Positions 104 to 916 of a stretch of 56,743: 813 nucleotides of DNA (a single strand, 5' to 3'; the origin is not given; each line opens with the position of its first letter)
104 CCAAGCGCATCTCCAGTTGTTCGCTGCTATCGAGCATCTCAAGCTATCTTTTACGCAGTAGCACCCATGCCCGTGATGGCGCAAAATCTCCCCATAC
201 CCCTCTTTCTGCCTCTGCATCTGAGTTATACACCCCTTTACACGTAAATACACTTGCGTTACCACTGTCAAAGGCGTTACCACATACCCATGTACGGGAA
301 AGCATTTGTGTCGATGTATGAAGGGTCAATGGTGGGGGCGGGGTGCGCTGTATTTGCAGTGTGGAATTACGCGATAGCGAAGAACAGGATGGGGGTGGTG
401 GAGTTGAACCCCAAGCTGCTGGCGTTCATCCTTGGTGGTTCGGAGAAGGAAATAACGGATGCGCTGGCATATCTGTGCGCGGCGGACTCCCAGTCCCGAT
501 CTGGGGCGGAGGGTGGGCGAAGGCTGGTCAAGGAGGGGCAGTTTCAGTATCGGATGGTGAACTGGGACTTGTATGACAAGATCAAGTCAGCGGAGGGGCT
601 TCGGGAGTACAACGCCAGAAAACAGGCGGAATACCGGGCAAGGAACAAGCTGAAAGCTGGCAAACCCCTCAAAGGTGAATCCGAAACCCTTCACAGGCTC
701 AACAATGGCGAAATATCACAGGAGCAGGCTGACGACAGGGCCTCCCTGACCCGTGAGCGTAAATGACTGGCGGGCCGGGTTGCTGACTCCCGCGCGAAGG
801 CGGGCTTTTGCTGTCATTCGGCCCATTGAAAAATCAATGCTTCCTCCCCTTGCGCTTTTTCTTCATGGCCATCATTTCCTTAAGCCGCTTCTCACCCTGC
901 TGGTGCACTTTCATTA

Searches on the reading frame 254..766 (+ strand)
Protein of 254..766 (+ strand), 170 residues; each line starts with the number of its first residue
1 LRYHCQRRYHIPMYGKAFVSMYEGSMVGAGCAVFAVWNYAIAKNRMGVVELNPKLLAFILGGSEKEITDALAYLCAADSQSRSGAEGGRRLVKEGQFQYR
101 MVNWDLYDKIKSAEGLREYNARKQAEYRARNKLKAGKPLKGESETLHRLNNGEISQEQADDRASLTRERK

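Call 36: search_protein_families(library=pfam, alignment_id=A2, max_evalue=0.001)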
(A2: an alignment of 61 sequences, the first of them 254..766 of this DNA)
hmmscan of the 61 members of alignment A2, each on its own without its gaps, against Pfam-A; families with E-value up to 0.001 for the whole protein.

A. member 1, window:254-766:+ (170 aa): 0 families

B. families by the number of members that match (of 61 scanned): 10 families
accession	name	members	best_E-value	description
PF13385.13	Laminin_G_3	2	7.1e-11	Concanavalin A-like lectin/glucanases superfamily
PF08299.17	Bac_DnaA_C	1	2.1e-18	Bacterial dnaA protein helix-turn-helix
PF03118.21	RNA_pol_A_CTD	1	1.6e-12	Bacterial RNA polymerase, alpha chain C terminal domain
PF05345.18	He_PIG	1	2.1e-12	Putative Ig domain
PF05869.16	Dam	1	7.1e-10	DNA N-6-adenine-methyltransferase (Dam)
PF10108.15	DNA_pol_B_exo2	1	7e-09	Predicted 3'-5' exonuclease related to the exonuclease domain of PolB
PF13482.12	RNase_H_2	1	1.4e-07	RNase_H superfamily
PF19404.4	DUF5977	1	5.2e-07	Family of unknown function (DUF5977)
PF13556.12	HTH_30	1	0.00013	PucR C-terminal helix-turn-helix domain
PF13384.12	HTH_23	1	0.00029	Homeodomain-like domain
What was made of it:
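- On T-even-type DNA glycosylation: A Pfam scan of 61 other ORFs of the complete genome lists 10 families, none of them ThyA-like or kinase (call 36).
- Closest known: Prophage seroconversion cassettes. Different: No integrase was found (call 36).
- Closest known: T-even phage DNA glucosylation. Different: No hydroxymethylase was found (call 36).
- A Pfam scan of 61 other ORFs finds no integrase, thymidylate-synthase-like hydroxymethylase, kinase or DNA polymerase (call 36). No integrase or other lysogeny gene was found in the complete genome (call 36), whereas known seroconversion is a prophage trait. No dNMP hydroxymethylase (ThyA-like), 5-hmdU kinase, DNA polymerase or dNTP-pool enzyme was detected (call 36).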
